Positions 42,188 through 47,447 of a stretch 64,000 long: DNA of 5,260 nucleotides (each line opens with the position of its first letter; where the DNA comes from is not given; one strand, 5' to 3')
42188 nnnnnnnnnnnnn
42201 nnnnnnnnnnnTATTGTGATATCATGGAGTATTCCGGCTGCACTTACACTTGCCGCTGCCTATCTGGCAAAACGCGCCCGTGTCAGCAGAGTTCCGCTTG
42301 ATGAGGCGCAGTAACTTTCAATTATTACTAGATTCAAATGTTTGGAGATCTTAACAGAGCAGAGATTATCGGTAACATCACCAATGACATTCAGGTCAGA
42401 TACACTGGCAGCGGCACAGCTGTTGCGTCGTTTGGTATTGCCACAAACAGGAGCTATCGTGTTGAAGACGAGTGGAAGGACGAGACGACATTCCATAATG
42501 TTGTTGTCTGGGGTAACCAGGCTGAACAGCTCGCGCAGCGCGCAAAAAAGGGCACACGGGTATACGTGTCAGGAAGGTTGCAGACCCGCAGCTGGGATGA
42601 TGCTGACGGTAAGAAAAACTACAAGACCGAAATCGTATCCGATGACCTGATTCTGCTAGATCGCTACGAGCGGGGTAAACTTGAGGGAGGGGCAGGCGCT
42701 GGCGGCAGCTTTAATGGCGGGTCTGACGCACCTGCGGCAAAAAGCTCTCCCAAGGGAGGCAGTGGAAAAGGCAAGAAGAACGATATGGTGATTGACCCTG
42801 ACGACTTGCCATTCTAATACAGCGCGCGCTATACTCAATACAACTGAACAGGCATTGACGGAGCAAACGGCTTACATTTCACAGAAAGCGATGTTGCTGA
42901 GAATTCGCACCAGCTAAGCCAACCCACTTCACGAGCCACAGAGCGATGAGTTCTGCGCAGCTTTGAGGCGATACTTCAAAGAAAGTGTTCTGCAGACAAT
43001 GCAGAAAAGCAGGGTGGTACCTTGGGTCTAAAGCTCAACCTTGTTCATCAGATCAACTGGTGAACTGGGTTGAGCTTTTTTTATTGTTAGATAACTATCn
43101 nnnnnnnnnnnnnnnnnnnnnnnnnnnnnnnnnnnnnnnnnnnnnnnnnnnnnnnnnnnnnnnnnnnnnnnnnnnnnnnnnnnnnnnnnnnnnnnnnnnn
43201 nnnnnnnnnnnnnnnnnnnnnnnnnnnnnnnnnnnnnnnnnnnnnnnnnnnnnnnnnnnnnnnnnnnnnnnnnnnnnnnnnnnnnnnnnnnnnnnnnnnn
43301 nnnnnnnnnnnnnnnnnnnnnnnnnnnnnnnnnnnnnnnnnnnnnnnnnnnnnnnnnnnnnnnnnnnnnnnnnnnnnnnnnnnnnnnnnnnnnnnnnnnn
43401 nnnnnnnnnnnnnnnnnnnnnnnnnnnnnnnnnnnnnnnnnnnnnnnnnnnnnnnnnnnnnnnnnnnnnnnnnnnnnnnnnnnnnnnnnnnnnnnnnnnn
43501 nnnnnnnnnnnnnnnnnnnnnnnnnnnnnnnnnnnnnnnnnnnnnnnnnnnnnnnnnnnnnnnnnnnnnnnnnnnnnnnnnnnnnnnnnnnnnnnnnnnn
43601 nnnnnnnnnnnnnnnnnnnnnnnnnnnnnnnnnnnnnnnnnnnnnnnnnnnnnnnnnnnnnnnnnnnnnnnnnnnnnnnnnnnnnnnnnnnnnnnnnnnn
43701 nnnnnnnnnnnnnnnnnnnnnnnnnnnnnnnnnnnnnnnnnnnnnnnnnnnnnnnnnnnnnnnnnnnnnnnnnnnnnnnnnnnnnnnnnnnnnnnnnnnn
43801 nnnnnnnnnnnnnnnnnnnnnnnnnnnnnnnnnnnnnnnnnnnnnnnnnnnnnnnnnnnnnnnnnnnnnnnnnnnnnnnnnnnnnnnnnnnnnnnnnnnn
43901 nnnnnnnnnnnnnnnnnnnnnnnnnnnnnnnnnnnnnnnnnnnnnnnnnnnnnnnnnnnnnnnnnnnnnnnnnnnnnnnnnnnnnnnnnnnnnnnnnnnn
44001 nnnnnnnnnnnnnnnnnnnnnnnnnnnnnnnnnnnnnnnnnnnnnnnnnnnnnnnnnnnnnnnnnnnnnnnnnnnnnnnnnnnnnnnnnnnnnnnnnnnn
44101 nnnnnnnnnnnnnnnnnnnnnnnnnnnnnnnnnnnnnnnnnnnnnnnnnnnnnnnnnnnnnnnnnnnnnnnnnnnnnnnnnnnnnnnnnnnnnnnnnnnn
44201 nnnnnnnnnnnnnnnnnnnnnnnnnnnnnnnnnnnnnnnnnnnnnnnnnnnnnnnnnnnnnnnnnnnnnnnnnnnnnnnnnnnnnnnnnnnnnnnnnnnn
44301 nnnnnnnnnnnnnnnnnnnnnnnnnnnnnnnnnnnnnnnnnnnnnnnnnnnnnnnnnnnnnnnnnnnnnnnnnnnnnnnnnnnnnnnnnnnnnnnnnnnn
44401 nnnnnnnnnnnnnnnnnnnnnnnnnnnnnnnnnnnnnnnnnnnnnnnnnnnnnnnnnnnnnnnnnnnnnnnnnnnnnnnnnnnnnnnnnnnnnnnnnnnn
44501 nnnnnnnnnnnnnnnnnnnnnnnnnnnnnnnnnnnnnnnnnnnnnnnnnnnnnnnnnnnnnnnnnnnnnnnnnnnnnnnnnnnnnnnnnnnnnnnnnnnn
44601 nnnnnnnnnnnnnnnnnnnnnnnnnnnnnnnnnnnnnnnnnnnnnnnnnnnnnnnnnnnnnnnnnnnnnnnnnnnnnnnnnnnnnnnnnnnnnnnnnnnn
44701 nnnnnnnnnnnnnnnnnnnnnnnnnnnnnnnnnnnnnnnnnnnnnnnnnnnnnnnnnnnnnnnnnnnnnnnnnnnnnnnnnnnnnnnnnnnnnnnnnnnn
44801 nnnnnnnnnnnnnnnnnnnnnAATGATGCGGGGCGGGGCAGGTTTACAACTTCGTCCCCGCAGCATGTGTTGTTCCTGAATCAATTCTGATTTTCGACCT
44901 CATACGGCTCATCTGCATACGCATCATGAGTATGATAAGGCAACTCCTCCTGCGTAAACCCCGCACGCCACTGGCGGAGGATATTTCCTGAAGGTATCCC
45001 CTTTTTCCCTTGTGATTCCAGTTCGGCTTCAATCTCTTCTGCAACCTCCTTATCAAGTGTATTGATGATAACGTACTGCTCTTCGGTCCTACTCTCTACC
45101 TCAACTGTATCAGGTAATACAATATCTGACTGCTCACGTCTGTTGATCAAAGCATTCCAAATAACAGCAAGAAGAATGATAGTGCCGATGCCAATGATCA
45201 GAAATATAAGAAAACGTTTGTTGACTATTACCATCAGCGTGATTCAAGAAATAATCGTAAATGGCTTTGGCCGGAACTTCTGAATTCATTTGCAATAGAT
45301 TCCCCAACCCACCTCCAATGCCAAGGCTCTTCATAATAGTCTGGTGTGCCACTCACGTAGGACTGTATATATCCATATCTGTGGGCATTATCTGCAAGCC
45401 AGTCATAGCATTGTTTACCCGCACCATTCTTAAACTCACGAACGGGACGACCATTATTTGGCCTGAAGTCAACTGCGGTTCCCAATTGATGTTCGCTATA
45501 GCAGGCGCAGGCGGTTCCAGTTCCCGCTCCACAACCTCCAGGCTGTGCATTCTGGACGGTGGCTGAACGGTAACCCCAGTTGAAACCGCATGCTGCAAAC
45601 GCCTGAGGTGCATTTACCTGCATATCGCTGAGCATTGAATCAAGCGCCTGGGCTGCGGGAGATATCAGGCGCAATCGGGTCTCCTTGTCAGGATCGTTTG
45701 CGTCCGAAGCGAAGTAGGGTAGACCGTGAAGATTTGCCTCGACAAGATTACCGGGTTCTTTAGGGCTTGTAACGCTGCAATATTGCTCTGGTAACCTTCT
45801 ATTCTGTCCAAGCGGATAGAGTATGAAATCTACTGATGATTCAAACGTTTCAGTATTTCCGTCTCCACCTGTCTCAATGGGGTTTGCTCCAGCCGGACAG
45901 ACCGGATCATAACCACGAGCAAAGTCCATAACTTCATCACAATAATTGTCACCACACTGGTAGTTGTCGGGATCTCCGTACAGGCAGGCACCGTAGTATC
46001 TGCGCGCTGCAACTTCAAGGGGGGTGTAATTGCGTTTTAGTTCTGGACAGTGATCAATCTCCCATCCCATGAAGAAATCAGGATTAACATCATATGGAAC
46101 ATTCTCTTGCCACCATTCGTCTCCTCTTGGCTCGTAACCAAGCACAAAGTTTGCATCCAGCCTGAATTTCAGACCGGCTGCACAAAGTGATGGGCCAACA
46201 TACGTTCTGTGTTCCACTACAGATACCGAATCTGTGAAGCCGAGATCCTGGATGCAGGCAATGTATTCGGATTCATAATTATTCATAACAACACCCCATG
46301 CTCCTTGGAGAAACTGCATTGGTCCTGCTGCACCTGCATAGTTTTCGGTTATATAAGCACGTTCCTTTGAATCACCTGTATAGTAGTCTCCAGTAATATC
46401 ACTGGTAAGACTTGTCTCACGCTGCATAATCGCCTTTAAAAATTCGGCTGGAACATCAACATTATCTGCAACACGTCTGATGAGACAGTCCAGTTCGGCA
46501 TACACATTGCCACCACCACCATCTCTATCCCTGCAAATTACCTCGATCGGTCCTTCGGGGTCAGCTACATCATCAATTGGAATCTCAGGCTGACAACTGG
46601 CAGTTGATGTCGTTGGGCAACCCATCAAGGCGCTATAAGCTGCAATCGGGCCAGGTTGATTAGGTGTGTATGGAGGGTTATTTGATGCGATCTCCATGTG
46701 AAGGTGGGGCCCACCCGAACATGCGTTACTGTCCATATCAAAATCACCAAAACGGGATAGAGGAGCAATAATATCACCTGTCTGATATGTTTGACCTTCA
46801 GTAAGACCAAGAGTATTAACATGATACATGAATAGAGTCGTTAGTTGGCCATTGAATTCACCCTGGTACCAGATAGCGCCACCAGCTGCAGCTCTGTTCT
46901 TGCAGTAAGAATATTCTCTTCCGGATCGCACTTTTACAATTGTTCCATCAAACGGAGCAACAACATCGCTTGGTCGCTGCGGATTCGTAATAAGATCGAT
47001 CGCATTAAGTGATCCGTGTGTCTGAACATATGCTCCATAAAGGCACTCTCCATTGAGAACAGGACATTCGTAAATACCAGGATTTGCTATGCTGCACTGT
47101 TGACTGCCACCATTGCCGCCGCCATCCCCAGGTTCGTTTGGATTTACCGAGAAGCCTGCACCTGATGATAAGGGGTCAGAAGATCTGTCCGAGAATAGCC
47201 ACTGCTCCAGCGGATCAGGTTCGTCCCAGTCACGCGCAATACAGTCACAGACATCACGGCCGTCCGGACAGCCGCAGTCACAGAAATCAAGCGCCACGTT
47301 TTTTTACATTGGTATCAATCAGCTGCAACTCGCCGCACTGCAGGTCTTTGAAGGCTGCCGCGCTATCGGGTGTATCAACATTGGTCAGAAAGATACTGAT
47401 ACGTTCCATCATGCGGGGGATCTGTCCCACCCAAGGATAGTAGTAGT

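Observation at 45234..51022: Giant membrane-anchored protein combining five cell-wall-degrading activities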

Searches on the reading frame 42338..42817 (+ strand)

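Call 12: search_protein_families(library=pfam, proteins=[window:42338-42817:+], max_evalue=0.001)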
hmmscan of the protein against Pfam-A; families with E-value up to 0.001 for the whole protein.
window:42338-42817:+ (159 aa): 3 families
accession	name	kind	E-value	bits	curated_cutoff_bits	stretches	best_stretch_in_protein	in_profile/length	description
PF00436.31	SSB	-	4e-34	117.2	26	1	5-104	1-101/104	Single-strand binding protein family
PF01336.31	tRNA_anti-codon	-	4.8e-05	23.7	27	1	47-102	23-70/75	OB-fold nucleic acid binding domain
PF22657.2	SSB_1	-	0.00012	22.6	27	1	6-85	1-79/91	Another single-strand binding protein family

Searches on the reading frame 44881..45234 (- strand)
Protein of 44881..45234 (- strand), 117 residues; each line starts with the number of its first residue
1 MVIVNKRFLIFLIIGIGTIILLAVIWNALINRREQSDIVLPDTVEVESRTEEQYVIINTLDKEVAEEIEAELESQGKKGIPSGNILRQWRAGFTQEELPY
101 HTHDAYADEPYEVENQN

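Call 7: search_protein_families(library=pfam, proteins=[window:44881-45234:-], max_evalue=0.01)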
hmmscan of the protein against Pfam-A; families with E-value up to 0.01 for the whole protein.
window:44881-45234:- (117 aa): 0 families

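Call 25: search_protein_families(library=pfam, proteins=[window:44881-45234:-], max_evalue=10)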
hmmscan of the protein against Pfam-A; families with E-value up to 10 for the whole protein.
window:44881-45234:- (117 aa): 3 families
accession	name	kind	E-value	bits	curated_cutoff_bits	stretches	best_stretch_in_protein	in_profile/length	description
PF08862.16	DUF1829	-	0.015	16.2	22.2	1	34-80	36-82/87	Domain of unknown function DUF1829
PF04851.21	ResIII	-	0.15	12.4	22.5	1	5-71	23-91/164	Type III restriction enzyme, res subunit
PF15592.11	Imm41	-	0.17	12.4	26.9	1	12-58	53-98/112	Immunity protein 41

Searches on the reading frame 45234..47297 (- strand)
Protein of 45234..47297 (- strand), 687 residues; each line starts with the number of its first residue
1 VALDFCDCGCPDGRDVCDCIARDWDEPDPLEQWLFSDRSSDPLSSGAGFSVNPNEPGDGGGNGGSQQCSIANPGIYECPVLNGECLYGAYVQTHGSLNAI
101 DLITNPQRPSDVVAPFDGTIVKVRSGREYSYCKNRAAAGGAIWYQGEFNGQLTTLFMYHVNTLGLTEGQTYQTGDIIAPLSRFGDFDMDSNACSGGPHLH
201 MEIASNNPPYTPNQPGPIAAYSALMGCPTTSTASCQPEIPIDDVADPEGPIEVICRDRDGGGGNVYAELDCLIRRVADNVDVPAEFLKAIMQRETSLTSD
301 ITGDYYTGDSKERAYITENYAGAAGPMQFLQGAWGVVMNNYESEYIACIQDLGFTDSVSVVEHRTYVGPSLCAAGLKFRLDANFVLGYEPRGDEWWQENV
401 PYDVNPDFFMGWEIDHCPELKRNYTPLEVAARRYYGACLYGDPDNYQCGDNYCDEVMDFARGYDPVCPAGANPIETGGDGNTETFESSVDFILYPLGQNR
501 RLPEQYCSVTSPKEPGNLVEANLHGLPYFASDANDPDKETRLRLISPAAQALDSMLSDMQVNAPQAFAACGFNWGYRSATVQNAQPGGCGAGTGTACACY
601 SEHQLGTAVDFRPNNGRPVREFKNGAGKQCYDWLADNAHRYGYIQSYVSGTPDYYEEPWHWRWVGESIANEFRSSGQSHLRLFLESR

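Call 7: search_protein_families(library=pfam, proteins=[window:45234-47297:-], max_evalue=0.01)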
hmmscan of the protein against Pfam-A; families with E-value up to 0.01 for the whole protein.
window:45234-47297:- (687 aa): 3 families
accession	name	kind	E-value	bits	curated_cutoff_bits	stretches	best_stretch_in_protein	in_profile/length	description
PF02557.22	VanY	-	2.7e-16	60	25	1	545-665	5-131/132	D-alanyl-D-alanine carboxypeptidase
PF01551.29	Peptidase_M23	-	7e-06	26.6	28.7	1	100-210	6-94/96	Peptidase family M23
PF13539.11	Peptidase_M15_4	-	0.0014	19.6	25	0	600-631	6-39/70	D-alanyl-D-alanine carboxypeptidase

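Call 46: find_homologous_proteins(query=window:45237-47135:-, max_evalue=0.001)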
Query seq(633 aa) (633 aa): 1 proteins with E <= 0.001 among 8000 candidates.
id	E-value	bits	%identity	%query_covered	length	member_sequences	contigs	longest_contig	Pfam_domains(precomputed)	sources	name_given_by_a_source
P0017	0.0e+0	1520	100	100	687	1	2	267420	PF01551.30,PF02557.23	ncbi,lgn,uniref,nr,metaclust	ncbi:MAG: D-alanyl-D-alanine carboxypeptidase [candidate division WS6 bacterium OLB20]|uniref:D-alan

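Call 90: find_encoding_contigs(protein=P0017, flank=6000, max_places=2)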
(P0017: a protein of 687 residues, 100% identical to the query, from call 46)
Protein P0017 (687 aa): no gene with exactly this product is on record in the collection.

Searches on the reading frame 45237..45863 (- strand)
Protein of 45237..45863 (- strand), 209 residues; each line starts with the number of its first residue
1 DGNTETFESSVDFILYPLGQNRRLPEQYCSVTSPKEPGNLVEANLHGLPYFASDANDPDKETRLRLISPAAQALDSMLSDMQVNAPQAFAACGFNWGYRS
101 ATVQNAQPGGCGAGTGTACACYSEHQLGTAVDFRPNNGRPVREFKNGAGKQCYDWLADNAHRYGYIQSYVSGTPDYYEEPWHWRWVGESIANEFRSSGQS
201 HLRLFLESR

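Call 31: search_solved_structures(query=window:45237-45863:-, max_evalue=0.01, show_alignments=2)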
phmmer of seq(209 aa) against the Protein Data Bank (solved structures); distinct sequences matched with E-value up to 0.01: 9.
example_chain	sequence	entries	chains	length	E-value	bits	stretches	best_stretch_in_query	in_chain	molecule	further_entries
4ox3_A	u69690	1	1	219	5.2e-09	39.1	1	66-195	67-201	Putative carboxypeptidase YodJ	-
5hnm_A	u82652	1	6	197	6.7e-09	38.7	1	110-196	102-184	D-alanyl-D-alanine carboxypeptidase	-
6a6a_A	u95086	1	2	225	1.4e-08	37.7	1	111-196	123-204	D-alanyl-D-alanine carboxypeptidase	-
5zhf_A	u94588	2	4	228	1.4e-08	37.7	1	111-196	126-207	D-alanyl-D-alanine carboxypeptidase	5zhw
4mph_A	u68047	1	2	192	2.4e-08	36.9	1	68-191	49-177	D-alanyl-D-alanine carboxypeptidase family protein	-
4jid_A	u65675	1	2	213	3.2e-08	36.5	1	68-191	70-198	D-alanyl-D-alanine carboxypeptidase family protein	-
4nt9_B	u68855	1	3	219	1.3e-07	34.5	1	107-200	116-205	Putative uncharacterized protein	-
4d0y_A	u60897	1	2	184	2.9e-07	33.4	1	107-200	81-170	DACB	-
4ox5_A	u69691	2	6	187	3.1e-07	33.3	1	107-200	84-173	LdcB LD-carboxypeptidase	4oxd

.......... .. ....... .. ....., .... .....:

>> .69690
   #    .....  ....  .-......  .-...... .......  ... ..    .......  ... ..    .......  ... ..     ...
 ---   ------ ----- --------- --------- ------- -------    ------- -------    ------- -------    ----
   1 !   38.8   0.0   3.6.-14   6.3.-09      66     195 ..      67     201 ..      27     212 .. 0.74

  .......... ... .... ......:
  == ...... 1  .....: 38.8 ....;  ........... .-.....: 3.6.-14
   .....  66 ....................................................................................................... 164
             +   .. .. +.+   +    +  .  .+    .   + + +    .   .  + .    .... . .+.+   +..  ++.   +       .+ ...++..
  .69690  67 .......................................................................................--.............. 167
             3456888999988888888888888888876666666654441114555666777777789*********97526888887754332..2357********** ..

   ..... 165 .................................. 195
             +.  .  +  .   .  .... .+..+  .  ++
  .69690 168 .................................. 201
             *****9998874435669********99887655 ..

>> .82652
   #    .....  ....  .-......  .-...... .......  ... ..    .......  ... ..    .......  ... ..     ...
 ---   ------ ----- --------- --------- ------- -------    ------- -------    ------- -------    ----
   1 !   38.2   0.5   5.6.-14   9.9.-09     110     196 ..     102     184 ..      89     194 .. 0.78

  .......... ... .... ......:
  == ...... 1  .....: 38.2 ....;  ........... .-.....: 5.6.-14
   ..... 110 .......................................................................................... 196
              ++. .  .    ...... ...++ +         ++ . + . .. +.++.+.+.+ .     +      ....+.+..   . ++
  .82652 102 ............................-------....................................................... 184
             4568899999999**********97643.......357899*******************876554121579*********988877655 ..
